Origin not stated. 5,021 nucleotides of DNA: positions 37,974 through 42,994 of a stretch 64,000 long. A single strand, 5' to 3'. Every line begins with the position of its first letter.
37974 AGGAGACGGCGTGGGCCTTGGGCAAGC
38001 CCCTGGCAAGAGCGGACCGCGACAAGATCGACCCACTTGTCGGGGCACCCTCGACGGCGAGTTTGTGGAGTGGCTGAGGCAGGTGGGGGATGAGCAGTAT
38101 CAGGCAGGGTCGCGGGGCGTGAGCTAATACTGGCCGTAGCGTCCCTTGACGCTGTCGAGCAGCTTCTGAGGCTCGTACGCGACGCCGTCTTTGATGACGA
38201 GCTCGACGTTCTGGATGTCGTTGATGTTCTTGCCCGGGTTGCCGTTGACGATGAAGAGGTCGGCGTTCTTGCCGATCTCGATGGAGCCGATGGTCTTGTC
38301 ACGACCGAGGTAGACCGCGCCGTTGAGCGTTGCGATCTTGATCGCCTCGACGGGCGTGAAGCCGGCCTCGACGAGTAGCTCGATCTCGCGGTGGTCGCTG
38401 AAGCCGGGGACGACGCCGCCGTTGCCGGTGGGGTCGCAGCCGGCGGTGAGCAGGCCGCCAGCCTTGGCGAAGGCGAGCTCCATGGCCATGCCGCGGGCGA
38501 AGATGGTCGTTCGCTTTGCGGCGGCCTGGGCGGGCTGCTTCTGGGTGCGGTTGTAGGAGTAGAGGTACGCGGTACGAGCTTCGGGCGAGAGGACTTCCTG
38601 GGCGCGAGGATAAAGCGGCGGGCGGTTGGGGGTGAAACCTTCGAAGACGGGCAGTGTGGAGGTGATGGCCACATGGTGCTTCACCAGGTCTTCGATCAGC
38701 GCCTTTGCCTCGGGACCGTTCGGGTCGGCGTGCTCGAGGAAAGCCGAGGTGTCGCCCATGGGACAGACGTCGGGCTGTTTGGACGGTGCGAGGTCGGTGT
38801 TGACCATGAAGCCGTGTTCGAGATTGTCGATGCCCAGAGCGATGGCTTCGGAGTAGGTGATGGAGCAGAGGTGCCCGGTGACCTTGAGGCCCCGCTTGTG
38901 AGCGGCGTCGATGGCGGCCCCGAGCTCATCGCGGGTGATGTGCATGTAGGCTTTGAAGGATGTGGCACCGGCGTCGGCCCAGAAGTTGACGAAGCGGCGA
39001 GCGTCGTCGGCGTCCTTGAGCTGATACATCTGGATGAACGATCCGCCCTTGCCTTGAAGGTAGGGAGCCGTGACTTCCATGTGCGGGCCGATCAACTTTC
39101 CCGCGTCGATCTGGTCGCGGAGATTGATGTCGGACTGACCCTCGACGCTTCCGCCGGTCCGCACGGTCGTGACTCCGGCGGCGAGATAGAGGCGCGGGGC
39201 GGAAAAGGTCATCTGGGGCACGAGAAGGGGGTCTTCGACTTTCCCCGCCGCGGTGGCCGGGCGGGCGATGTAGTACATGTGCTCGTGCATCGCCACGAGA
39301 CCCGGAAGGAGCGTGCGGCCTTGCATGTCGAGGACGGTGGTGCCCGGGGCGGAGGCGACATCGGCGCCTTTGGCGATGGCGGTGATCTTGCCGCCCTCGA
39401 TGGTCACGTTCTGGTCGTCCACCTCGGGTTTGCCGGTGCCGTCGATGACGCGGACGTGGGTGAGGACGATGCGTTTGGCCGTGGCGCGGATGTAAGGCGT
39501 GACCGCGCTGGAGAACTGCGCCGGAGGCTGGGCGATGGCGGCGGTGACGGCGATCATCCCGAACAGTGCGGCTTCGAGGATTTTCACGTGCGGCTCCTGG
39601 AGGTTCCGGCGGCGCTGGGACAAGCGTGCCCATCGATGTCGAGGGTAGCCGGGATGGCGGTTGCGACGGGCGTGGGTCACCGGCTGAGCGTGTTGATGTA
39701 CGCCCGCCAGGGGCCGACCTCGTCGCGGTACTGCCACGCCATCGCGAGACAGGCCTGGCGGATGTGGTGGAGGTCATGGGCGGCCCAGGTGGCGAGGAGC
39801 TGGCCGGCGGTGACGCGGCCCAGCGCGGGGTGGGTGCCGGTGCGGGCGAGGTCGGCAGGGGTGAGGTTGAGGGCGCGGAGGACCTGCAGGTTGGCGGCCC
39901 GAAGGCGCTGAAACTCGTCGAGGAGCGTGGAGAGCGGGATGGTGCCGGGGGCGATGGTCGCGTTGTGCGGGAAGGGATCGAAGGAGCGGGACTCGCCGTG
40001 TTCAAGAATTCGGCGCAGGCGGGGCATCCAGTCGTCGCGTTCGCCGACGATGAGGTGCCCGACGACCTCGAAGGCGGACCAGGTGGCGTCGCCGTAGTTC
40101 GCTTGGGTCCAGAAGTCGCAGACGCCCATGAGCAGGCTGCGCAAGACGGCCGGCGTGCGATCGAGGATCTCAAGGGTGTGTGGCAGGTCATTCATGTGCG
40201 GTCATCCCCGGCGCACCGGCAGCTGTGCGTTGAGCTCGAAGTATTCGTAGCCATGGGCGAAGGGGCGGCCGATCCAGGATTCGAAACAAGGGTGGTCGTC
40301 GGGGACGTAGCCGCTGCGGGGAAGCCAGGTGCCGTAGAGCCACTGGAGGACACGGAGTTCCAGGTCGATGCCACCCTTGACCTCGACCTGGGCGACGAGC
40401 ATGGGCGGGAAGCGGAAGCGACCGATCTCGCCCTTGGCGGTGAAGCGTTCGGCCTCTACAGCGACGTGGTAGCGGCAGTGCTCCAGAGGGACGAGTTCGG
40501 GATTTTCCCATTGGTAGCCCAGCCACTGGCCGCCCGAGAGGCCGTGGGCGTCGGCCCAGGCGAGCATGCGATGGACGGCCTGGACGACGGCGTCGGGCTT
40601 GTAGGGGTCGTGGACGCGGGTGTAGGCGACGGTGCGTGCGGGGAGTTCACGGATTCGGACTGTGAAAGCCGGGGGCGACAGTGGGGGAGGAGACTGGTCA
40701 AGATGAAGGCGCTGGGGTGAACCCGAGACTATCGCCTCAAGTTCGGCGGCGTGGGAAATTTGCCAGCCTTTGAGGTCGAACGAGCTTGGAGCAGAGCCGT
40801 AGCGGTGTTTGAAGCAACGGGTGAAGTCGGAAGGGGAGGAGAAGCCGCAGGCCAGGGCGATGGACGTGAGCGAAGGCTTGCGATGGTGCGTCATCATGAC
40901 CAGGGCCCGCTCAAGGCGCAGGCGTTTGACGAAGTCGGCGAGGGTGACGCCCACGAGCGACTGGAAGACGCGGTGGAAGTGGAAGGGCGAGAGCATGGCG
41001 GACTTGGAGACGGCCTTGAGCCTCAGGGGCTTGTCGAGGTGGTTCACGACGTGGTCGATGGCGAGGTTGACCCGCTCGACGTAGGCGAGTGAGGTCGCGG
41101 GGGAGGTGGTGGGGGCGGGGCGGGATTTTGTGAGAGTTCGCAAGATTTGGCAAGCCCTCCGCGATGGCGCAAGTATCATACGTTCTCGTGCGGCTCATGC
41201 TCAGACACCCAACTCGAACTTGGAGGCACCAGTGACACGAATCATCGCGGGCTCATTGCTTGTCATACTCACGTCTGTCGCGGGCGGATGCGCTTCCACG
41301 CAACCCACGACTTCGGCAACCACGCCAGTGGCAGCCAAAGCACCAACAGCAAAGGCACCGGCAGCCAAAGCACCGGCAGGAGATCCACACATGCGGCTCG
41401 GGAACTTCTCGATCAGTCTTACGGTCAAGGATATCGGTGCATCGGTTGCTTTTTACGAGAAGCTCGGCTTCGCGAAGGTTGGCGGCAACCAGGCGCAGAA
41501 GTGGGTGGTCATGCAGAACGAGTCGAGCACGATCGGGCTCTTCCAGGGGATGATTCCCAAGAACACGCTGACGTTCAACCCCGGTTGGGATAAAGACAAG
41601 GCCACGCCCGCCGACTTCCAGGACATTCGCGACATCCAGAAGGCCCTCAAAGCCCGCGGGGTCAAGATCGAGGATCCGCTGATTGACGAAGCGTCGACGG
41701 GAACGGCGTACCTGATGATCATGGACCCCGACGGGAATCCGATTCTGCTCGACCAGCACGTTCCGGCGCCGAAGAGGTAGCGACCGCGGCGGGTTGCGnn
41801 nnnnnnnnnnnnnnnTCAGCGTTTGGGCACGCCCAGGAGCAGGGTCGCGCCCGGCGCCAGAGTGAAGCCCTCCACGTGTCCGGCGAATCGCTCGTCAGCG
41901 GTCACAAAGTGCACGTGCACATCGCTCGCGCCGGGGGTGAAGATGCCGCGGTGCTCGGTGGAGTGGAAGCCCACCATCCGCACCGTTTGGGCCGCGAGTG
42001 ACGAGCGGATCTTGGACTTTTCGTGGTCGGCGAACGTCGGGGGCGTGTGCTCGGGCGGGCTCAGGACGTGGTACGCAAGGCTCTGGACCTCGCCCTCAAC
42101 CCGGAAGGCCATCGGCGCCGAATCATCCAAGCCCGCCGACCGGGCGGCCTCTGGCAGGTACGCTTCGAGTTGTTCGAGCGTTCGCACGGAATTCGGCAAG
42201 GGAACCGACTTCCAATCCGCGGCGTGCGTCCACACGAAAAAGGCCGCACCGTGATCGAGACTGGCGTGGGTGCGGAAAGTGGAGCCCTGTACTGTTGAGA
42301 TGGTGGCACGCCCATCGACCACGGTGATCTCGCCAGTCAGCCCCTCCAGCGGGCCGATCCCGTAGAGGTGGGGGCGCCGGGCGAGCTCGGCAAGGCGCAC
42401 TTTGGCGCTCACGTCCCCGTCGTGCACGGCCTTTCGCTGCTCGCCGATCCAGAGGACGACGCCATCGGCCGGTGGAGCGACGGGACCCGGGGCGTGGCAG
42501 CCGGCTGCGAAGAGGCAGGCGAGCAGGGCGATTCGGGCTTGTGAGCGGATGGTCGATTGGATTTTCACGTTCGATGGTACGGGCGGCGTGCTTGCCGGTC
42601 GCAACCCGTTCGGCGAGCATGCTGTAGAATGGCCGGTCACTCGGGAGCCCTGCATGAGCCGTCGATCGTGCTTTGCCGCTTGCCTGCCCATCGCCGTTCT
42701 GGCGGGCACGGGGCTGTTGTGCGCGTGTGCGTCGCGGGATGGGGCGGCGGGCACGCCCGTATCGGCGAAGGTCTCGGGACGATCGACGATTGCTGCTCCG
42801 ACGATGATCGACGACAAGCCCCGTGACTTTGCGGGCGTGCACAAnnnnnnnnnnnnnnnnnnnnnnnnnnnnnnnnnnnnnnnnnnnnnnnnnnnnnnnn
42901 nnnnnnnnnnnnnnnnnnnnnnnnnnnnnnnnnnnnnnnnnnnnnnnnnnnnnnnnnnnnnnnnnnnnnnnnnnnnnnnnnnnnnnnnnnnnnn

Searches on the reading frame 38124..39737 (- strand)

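Call 58: search_protein_families(library=pfam, proteins=[window:38124-39737:-], max_evalue=0.00001)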
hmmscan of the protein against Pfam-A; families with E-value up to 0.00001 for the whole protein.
window:38124-39737:- (537 aa): 2 families
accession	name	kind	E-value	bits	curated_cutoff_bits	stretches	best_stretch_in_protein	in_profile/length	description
PF01979.26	Amidohydro_1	-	2.4e-22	80.1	25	1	142-518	1-342/345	Amidohydrolase family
PF07969.17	Amidohydro_3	-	1.9e-09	37.9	29.7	0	463-518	410-468/472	Amidohydrolase family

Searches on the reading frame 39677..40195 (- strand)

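Call 58: search_protein_families(library=pfam, proteins=[window:39677-40195:-], max_evalue=0.00001)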
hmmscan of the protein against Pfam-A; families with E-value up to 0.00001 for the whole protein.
window:39677-40195:- (172 aa): 1 family
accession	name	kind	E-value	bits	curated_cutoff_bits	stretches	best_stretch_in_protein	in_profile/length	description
PF12867.12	DinB_2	-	1e-16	61.9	24.8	1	11-148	2-128/128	DinB superfamily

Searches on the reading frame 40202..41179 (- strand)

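Call 58: search_protein_families(library=pfam, proteins=[window:40202-41179:-], max_evalue=0.00001)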
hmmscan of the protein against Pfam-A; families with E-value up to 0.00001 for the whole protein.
window:40202-41179:- (325 aa): 3 families
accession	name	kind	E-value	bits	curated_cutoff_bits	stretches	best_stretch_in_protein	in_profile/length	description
PF06445.20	GyrI-like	-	2.5e-19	70.5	26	1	173-323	2-155/155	GyrI-like small molecule binding domain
PF12833.13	HTH_18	-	8.7e-19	68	33.6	1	59-134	3-77/80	Helix-turn-helix domain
PF00165.29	HTH_AraC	-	4.7e-14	52.5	26.6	1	103-134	10-40/42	Bacterial regulatory helix-turn-helix proteins, AraC family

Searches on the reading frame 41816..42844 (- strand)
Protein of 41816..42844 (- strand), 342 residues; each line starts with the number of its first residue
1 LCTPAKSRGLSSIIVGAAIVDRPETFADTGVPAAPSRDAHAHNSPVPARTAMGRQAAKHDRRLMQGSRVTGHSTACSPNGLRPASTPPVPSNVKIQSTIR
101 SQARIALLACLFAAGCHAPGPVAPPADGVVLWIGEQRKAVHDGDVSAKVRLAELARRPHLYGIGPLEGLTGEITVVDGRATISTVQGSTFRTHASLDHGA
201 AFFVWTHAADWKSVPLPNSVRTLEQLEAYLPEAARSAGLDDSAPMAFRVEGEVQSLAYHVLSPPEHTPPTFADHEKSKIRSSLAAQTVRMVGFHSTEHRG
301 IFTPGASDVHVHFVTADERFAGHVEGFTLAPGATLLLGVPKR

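Call 58: search_protein_families(library=pfam, proteins=[window:41816-42844:-], max_evalue=0.00001)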
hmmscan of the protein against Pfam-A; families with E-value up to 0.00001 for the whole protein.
window:41816-42844:- (342 aa): 1 family
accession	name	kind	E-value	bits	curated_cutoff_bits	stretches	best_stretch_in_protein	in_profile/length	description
PF03306.18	AAL_decarboxy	-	2.9e-16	59.9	25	1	139-330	9-190/219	Alpha-acetolactate decarboxylase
